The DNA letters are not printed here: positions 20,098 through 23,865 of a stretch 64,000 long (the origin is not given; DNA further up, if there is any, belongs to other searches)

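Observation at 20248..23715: MalQ (GH77 amylomaltase) fused in-frame to an MshA-like GT4 glycosyltransferase, possibly through a lost stop codon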

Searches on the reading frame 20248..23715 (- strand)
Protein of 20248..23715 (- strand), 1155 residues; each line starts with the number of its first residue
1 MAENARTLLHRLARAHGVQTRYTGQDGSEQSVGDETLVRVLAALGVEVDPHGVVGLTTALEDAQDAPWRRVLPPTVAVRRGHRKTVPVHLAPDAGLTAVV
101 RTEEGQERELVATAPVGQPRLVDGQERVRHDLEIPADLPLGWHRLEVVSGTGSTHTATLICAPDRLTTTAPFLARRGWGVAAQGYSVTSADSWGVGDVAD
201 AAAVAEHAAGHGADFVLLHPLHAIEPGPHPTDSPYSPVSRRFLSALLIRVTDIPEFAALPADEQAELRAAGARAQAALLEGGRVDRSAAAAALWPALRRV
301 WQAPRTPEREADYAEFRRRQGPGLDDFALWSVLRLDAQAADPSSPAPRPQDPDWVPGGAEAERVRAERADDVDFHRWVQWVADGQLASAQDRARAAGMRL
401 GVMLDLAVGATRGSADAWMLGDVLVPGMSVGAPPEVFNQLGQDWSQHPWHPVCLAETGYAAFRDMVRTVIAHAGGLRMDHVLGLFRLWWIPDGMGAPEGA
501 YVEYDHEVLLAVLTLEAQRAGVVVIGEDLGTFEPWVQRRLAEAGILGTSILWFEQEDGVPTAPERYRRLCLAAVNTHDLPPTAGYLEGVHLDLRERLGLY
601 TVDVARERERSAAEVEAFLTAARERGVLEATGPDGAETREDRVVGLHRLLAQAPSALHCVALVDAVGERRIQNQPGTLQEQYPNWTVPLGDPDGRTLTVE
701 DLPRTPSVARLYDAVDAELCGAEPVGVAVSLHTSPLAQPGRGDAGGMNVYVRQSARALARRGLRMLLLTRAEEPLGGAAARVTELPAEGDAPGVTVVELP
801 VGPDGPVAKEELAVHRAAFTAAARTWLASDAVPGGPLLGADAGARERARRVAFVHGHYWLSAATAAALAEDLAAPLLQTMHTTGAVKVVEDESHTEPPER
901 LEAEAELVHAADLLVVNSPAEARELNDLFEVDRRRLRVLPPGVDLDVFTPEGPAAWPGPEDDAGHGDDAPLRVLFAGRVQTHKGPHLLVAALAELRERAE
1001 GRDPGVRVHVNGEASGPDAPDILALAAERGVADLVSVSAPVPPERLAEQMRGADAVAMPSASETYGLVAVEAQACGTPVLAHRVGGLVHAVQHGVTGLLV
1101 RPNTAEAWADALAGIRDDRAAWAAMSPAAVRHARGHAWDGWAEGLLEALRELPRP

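Call 3: search_protein_families(library=pfam, proteins=[window:20248-23715:-], max_evalue=0.01)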
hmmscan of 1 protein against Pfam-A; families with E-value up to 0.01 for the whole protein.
window:20248-23715:- (1155 aa): 8 families
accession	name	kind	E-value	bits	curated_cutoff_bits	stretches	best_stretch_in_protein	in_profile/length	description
PF02446.23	Glyco_hydro_77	-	3.2e-93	313.6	25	1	185-689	4-459/465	4-alpha-glucanotransferase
PF00534.26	Glycos_transf_1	-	1.2e-30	106.7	26.4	1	970-1125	15-165/172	Glycosyl transferases group 1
PF13692.12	Glyco_trans_1_4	-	4.5e-26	92.2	27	1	972-1115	3-139/142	Glycosyl transferases group 1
PF21226.3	MalQ_N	-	1.7e-20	73.6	24.1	1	72-163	1-91/91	MalQ N-terminal beta sandwich domain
PF20706.3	GT4-conflict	-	1.5e-19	70.7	26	1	833-1126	82-365/385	Family 4 Glycosyltransferase in conflict systems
PF13579.12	Glyco_trans_4_4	-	1.2e-18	68.4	29.7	1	745-942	1-158/158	Glycosyl transferase 4-like domain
PF13439.12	Glyco_transf_4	-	5.4e-18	66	28.5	1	745-946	2-169/170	Glycosyltransferase Family 4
PF13524.12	Glyco_trans_1_2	-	0.0015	18.9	25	1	1002-1146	12-143/144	Glycosyl transferase-like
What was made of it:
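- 23227..23502 (-): MalQ N-terminal beta-sandwich domain (aa 72-163). PF21226, 73.6 bits (call 3)
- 21649..23163 (-): GH77 catalytic domain (aa 185-689), with D479 (RMDH), E527 (GEDLG) and D578 (THD). PF02446, E 3e-93 (call 3).
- On MshA (TIGR03449, EC 2.4.1.250): Pfam Glyco_trans_4_4/Glyco_transf_4 plus Glycos_transf_1 (call 3).
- Checked: Domains (Pfam, call 3): MalQ_N 72-163, GH77 185-689, GT4 N-domain 745-946, GT1 C-domain 970-1125.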

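Call 4: search_protein_families(library=ncbifam, proteins=[window:20248-23715:-], max_evalue=0.001)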
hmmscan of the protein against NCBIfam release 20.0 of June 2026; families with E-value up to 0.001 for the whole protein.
window:20248-23715:- (1155 aa): 32 families (the best 25 are shown)
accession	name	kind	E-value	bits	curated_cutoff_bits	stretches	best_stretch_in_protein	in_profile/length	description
NF011077.0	PRK14507.1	equivalog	2.2e-144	482.8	2148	1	4-687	3-695/1693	malto-oligosyltrehalose synthase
NF008274.0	PRK11052.1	equivalog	2e-118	396.8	806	1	7-689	4-665/695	4-alpha-glucanotransferase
TIGR03449.1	mycothiol_MshA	equivalog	8.3e-94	314.8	462.5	1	728-1151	4-402/406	D-inositol-3-phosphate glycosyltransferase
NF011082.0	PRK14510.1-1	equivalog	2.5e-88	296.8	2511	1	7-697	700-1392/1410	bifunctional glycogen debranching protein GlgX/4-alpha-glucanotransferase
TIGR00217.1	malQ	equivalog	1.1e-84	285.4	205.65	1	135-693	2-569/587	4-alpha-glucanotransferase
NF011081.0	PRK14508.1-4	equivalog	1.9e-51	175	556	1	175-594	22-431/529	4-alpha-glucanotransferase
NF011080.0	PRK14508.1-3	subfamily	2.4e-26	92.4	477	1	193-602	20-421/496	4-alpha-glucanotransferase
NF041876.1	EPS_EpsE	equivalog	2.3e-23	83.1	400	1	847-1131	110-374/389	exopolysaccharide biosynthesis GT4 family glycosyltransferase EpsE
TIGR03088.1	stp2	hypoth_equivalog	5.5e-23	81.6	409.05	1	925-1125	151-345/374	TIGR03088 family PEP-CTERM/XrtA system glycosyltransferase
TIGR02149.1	glgA_Coryne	subfamily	2.3e-20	73.1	302.4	1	848-1126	81-363/391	glycogen synthase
TIGR03999.1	thiol_BshA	equivalog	9.1e-18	64.3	273.7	1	849-1134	83-354/375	N-acetyl-alpha-D-glucosaminyl L-malate synthase BshA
NF011079.0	PRK14508.1-2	subfamily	1.2e-17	63.7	555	1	228-597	57-423/506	4-alpha-glucanotransferase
NF053787.1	GlcN_PG_synth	equivalog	2.2e-17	62.9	480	1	926-1152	156-359/361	N-acetylglucosaminyl phosphatidylglycerol synthase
TIGR04047.1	MSMEG_0565_glyc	hypoth_equivalog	7.4e-17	61.5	259.85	1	901-1148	129-370/373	MSMEG_0565 family glycosyltransferase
TIGR02472.1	sucr_P_syn_N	equivalog_domain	1.2e-15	57.3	576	2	1045-1146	335-435/439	sucrose-phosphate synthase, putative, glycosyltransferase domain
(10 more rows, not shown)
